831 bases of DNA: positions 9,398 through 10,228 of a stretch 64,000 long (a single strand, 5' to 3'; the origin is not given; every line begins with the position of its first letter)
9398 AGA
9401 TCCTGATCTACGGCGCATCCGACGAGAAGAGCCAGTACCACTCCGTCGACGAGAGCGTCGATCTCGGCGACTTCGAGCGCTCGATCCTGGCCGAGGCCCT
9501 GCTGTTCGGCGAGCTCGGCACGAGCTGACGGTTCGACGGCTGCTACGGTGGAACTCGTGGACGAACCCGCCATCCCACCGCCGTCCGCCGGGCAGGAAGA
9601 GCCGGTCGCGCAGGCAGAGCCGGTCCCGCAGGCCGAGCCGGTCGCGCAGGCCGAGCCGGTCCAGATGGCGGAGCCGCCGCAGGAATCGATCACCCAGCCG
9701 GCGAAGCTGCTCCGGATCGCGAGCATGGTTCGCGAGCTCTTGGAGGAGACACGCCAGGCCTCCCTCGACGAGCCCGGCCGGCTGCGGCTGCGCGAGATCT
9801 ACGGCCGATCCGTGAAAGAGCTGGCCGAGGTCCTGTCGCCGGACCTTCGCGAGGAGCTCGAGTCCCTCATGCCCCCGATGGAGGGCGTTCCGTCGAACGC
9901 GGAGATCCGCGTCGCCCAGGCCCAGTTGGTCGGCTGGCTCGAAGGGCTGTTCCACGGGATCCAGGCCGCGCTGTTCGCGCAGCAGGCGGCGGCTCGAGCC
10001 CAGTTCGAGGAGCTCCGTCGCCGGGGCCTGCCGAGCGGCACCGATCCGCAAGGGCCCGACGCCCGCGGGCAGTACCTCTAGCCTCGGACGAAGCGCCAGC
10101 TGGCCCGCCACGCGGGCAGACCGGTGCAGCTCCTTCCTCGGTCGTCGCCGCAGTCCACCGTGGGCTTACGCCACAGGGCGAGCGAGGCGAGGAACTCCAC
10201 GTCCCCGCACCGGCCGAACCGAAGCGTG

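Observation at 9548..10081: Bpa/PafE-type proteasome activator with canonical C-terminal GQYL and an AEPVxQ tandem repeat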

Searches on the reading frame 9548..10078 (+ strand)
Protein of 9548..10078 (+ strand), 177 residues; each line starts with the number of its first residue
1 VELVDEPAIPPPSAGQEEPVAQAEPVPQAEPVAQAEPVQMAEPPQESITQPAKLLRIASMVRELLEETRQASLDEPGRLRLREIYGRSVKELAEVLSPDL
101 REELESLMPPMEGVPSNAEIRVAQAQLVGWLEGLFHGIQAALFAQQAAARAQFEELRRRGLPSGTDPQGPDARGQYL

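Call 3: search_protein_families(library=pfam, proteins=[window:9548-10078:+], max_evalue=1)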
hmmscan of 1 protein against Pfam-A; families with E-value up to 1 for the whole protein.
window:9548-10078:+ (177 aa): 3 families
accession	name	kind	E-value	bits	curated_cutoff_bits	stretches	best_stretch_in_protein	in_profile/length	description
PF10759.14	BPA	-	3.3e-52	176.7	29.5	1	36-167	7-139/161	Bacterial proteasome activator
PF19979.4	DUF6415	-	0.016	16.4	27.5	1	101-172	2-79/95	Family of unknown function (DUF6415)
PF08825.15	E2_bind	-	0.041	14.3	33.2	1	63-126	13-71/82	E2 binding domain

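Call 4: search_protein_families(library=ncbifam, proteins=[window:9548-10078:+], max_evalue=1)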
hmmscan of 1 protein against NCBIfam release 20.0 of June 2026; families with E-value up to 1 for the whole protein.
window:9548-10078:+ (177 aa): 1 family
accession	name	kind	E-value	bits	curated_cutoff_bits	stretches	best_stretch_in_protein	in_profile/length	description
TIGR00549.1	mevalon_kin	equivalog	0.18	11.3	163.05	1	77-167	63-142/276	mevalonate kinase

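Call 5: search_solved_structures(query=window:9548-10078:+, max_evalue=1, show_alignments=2)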
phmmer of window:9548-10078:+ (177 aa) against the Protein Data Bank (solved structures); distinct sequences matched with E-value up to 1: 8.
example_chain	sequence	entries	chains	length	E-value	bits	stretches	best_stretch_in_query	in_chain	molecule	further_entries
6bgl_B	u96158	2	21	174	3.6e-42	147.6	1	46-176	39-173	Bacterial proteasome activator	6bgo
5lzp_1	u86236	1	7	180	4e-42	147.4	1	46-176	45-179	Bacterial proteasome activator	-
8rgx_A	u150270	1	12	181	4.1e-42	147.4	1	46-176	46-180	Bacterial proteasome activator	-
5lfp_A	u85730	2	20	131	2.5e-40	141.6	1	47-164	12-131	Bacterial proteasome activator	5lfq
5lfj_A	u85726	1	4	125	2.8e-40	141.4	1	47-164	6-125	Bacterial proteasome activator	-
5iet_B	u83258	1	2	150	3.4e-39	137.9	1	46-161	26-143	Bacterial proteasome activator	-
5ieu_A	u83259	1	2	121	5.1e-38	134.1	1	51-161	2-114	Bacterial proteasome activator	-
1y39_A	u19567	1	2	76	0.41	14.1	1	71-120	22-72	50S ribosomal protein L11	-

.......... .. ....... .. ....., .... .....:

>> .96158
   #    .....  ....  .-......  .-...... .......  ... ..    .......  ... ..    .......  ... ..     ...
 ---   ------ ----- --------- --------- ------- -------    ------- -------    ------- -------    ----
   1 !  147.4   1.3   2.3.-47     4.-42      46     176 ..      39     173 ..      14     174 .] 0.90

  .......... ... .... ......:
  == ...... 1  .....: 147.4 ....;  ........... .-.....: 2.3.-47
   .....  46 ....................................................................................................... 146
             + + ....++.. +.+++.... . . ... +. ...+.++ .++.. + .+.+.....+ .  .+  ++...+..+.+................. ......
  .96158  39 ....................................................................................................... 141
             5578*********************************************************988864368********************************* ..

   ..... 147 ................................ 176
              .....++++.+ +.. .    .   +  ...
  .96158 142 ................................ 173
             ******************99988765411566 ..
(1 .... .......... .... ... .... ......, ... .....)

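Call 12: find_encoding_contigs(protein=window:9548-10078:+, flank=10000, max_places=6)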
Protein window:9548-10078:+ (177 aa): no gene with exactly this product is on record in the collection.

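Call 13: find_encoding_contigs(protein=window:9557-10078:+, flank=10000, max_places=6)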
Protein seq(174 aa) (174 aa): no gene with exactly this product is on record in the collection.

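Call 14: find_homologous_proteins(query=window:9548-10078:+, max_evalue=0.00001)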
Query window:9548-10078:+ (177 aa): 8000 proteins with E <= 0.00001 among 8000 candidates; the best 120 are listed.
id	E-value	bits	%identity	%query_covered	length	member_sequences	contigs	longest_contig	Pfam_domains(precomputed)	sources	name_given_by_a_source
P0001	4.6e-101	354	99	98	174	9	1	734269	PF10759.15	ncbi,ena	-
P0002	4.4e-89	315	93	95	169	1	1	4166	PF10759.15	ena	-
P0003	5.6e-86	305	89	98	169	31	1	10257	PF10759.15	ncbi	ncbi:MAG: proteasome activator [Actinomycetota bacterium]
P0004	3.9e-85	302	88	100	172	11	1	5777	PF10759.15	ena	-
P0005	9.8e-83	294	85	98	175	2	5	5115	PF10759.15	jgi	jgi:proteasome activator-like protein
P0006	5.4e-82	292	93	89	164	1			PF10759.15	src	-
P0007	1.0e-81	291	89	95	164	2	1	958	PF10759.15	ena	-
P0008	9.3e-79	281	87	95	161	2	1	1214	PF10759.15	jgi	jgi:hypothetical protein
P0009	1.9e-76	274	80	100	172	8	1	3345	PF10759.15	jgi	jgi:hypothetical protein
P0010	7.6e-70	252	75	100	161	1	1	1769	PF10759.15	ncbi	-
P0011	8.5e-70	252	73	98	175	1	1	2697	PF10759.15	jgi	jgi:hypothetical protein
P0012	1.4e-68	248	86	80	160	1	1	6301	PF10759.15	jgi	jgi:hypothetical protein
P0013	1.4e-68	248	83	83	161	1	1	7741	PF10759.15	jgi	-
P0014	1.7e-68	248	81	86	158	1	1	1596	PF10759.15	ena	-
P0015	2.2e-68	248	83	83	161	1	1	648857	PF10759.15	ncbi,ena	-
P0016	1.5e-67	245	79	86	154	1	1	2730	PF10759.15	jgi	jgi:hypothetical protein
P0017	2.0e-67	244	81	83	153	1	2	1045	PF10759.15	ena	-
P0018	4.4e-67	243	81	88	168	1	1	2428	PF10759.15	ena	-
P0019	7.8e-67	243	84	74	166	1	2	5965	PF10759.15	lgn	-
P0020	1.0e-66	242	80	87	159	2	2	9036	PF10759.15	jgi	jgi:hypothetical protein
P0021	1.1e-66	242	81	83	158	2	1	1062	PF10759.15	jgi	-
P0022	1.2e-66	242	74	100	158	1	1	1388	PF10759.15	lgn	-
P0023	1.7e-66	241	83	83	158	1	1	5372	PF10759.15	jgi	jgi:hypothetical protein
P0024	2.0e-66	241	81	87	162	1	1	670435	PF10759.15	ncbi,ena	-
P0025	3.3e-66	241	81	83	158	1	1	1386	PF10759.15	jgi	jgi:hypothetical protein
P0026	3.3e-66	240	82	83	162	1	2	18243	PF10759.15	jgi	jgi:hypothetical protein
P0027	3.6e-66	240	78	88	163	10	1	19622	PF10759.15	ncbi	ncbi:MAG: proteasome activator [Actinomycetota bacterium]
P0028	7.3e-66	239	80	89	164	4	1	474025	PF10759.15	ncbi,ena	-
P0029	1.4e-65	238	82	83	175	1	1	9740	PF10759.15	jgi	jgi:hypothetical protein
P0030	1.6e-65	238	82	83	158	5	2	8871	PF10759.15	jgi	jgi:hypothetical protein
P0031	1.8e-65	238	78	90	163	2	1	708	PF10759.15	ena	-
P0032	1.9e-65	238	71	100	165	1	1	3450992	PF10759.15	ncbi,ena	-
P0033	1.9e-65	238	73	96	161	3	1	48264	PF10759.15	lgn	-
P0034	2.3e-65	238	86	76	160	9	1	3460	PF10759.15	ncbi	ncbi:MAG: proteasome activator [Actinomycetota bacterium]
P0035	3.3e-65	237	83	85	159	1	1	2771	PF10759.15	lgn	-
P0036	3.4e-65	237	81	83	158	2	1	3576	PF10759.15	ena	-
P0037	3.8e-65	237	81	82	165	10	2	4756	PF10759.15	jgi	jgi:hypothetical protein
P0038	4.0e-65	237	73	98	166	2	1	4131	PF10759.15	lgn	-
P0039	7.5e-65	236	80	86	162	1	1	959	PF10759.15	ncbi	-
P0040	1.2e-64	235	74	98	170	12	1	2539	PF10759.15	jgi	jgi:hypothetical protein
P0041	1.8e-64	235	82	77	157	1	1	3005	PF10759.15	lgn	-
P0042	2.0e-64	235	79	86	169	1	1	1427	PF10759.15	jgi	jgi:hypothetical protein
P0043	3.1e-64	234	79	87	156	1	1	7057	PF10759.15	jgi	jgi:hypothetical protein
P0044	4.0e-64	234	80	84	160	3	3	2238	PF10759.15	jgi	jgi:Protein of unknown function (DUF2587)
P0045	4.5e-64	234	81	79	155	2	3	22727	PF10759.15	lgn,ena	-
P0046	5.3e-64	233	80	83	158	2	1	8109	PF10759.15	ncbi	ncbi:MAG: proteasome activator [Actinomycetota bacterium]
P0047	5.6e-64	233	80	83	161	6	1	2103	PF10759.15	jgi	jgi:hypothetical protein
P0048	5.9e-64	233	79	80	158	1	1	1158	PF10759.15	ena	-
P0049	6.5e-64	233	78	88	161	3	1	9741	PF10759.15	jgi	jgi:hypothetical protein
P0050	6.6e-64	233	73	98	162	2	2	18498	PF10759.15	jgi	jgi:hypothetical protein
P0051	6.7e-64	233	75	92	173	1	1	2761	PF10759.15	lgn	-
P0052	8.0e-64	233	84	75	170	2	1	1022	PF10759.15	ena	-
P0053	9.3e-64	233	81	76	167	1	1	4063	PF10759.15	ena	-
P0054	1.3e-63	232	77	85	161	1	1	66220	PF10759.15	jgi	jgi:hypothetical protein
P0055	1.4e-63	232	76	90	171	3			PF10759.15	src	-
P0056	1.4e-63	232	79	83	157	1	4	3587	PF10759.15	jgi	jgi:hypothetical protein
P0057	1.7e-63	232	82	72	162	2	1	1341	PF10759.15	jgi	jgi:hypothetical protein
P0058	1.8e-63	232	80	80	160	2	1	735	PF10759.15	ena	-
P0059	1.8e-63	232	81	81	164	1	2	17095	PF10759.15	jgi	jgi:hypothetical protein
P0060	2.1e-63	231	80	83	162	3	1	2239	PF10759.15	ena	-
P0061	2.1e-63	231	80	83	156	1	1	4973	PF10759.15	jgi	jgi:hypothetical protein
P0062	2.5e-63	231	77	88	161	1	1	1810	PF10759.15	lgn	-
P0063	2.6e-63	231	81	80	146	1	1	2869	PF10759.15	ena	-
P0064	3.8e-63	231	83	74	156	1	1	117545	PF10759.15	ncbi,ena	-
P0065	4.2e-63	230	77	89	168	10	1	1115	PF10759.15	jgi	jgi:hypothetical protein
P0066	4.3e-63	230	83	76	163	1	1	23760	PF10759.15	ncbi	ncbi:MAG TPA: proteasome activator [Actinomycetota bacterium]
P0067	4.7e-63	230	85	76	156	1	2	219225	PF10759.15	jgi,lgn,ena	-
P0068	5.2e-63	230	77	86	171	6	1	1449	PF10759.15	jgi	-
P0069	5.6e-63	230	80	81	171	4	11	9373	PF10759.15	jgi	jgi:hypothetical protein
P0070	5.9e-63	230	77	88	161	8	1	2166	PF10759.15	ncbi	-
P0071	6.5e-63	230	79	84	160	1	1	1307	PF10759.15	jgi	-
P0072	6.8e-63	230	78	82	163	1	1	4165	PF10759.15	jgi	jgi:Protein of unknown function (DUF2587)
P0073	7.6e-63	230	78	85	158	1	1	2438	PF10759.15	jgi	jgi:hypothetical protein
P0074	8.7e-63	229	71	98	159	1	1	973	PF10759.15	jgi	jgi:hypothetical protein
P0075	9.6e-63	229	85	75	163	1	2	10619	PF10759.15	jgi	jgi:hypothetical protein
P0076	1.1e-62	229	78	82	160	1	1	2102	PF10759.15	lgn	-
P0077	1.2e-62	229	80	83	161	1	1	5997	PF10759.15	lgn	-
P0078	1.2e-62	229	78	83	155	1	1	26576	PF10759.15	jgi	jgi:hypothetical protein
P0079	1.3e-62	229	80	84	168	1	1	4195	PF10759.15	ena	-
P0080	1.3e-62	229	81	81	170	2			PF10759.15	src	-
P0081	1.3e-62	229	85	75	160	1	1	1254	PF10759.15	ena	-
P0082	1.4e-62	229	79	83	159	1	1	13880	PF10759.15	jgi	jgi:hypothetical protein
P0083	1.4e-62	229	85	75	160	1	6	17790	PF10759.15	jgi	jgi:hypothetical protein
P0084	1.4e-62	229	77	82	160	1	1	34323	PF10759.15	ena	-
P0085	1.6e-62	228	76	86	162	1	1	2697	PF10759.15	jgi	jgi:Protein of unknown function (DUF2587)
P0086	1.6e-62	228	91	67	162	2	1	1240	PF10759.15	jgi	jgi:hypothetical protein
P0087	1.8e-62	228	85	75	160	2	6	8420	PF10759.15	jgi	jgi:hypothetical protein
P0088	1.9e-62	228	84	73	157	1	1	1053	PF10759.15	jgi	jgi:Protein of unknown function (DUF2587)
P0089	2.0e-62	228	80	83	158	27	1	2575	PF10759.15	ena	-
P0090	2.0e-62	228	85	75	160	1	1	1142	PF10759.15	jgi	jgi:hypothetical protein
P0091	2.0e-62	228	81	81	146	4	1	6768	PF10759.15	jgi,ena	-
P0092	2.1e-62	228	78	87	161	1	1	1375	PF10759.15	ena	-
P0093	2.3e-62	228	84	75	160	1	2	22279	PF10759.15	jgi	jgi:hypothetical protein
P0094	2.4e-62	228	78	80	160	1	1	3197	PF10759.15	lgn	-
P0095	2.6e-62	228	90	68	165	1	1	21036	PF10759.15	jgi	jgi:Protein of unknown function (DUF2587)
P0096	2.7e-62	228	76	82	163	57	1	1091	PF10759.15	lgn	-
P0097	2.8e-62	228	69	100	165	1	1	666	PF10759.15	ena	-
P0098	2.8e-62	228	78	83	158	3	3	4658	PF10759.15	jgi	jgi:hypothetical protein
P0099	2.9e-62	228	70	98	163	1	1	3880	PF10759.15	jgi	jgi:hypothetical protein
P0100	3.2e-62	228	78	85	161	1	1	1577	PF10759.15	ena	-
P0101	3.6e-62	227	83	75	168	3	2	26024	PF10759.15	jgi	jgi:hypothetical protein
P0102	4.1e-62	227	80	82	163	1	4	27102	PF10759.15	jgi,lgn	jgi:hypothetical protein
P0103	5.1e-62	227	79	83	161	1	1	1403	PF10759.15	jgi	jgi:hypothetical protein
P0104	5.5e-62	227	82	75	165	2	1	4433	PF10759.15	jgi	jgi:hypothetical protein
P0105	6.8e-62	226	79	81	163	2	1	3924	PF10759.15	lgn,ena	-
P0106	7.3e-62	226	85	75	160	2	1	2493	PF10759.15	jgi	jgi:hypothetical protein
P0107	7.3e-62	226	83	75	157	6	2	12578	PF10759.15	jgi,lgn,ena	jgi:hypothetical protein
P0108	7.4e-62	226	84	75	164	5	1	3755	PF10759.15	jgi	jgi:hypothetical protein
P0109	7.7e-62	226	78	85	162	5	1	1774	PF10759.15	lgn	-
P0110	7.8e-62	226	77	80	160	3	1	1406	PF10759.15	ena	-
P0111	7.9e-62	226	78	84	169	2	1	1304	PF10759.15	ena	-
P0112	8.2e-62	226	80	81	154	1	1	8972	PF10759.15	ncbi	-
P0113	8.2e-62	226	80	81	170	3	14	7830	PF10759.15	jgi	jgi:hypothetical protein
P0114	8.4e-62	226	74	90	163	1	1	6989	PF10759.15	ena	-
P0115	8.5e-62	226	83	75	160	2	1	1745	PF10759.15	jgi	jgi:Protein of unknown function (DUF2587)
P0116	8.8e-62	226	76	88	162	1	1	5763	PF10759.15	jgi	jgi:hypothetical protein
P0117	9.9e-62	226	84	75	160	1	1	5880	PF10759.15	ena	-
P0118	1.0e-61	226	78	83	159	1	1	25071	PF10759.15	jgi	jgi:hypothetical protein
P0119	1.1e-61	226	82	76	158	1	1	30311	PF10759.15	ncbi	ncbi:MAG TPA: proteasome activator [Actinomycetota bacterium]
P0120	1.2e-61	226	76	88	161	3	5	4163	PF10759.15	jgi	jgi:hypothetical protein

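Call 16: find_encoding_contigs(protein=P0001, flank=10000, max_places=4)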
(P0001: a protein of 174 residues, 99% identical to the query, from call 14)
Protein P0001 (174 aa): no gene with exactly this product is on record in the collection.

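Call 17: list_cluster_members(proteins=[P0001, P0003, P0015, P0024, P0028, P0032])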
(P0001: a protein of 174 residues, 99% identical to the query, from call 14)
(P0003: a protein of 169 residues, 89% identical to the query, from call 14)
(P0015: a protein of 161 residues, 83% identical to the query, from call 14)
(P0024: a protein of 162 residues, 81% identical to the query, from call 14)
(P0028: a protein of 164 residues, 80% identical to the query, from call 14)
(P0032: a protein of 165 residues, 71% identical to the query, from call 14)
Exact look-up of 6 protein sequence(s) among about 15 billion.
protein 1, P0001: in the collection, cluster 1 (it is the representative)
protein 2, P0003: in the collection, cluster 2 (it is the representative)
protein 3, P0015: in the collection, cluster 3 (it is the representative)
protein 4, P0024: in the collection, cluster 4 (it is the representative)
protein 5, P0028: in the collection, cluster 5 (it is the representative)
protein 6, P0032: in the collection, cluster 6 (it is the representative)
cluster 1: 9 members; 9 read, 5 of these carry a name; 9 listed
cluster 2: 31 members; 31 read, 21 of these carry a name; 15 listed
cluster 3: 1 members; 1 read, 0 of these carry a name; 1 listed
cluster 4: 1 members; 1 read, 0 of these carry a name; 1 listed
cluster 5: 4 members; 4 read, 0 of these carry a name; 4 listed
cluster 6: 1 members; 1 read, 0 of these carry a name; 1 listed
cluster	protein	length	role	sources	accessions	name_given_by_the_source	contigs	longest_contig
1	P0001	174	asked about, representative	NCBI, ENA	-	-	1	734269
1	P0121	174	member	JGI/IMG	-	hypothetical protein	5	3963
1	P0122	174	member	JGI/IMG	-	hypothetical protein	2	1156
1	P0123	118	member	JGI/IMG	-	hypothetical protein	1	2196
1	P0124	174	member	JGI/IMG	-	hypothetical protein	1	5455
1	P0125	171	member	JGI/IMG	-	hypothetical protein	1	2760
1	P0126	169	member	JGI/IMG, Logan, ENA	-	-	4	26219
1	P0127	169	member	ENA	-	-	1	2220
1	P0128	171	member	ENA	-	-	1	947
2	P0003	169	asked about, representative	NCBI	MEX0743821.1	MAG: proteasome activator [Actinomycetota bacterium]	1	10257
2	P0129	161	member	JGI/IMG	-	hypothetical protein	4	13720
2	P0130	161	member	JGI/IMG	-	hypothetical protein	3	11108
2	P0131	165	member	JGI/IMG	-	hypothetical protein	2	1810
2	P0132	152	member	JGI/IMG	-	hypothetical protein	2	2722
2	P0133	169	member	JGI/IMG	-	hypothetical protein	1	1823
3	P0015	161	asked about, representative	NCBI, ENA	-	-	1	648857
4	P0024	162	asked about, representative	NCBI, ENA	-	-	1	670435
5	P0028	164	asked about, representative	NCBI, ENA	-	-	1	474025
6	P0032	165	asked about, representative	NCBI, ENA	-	-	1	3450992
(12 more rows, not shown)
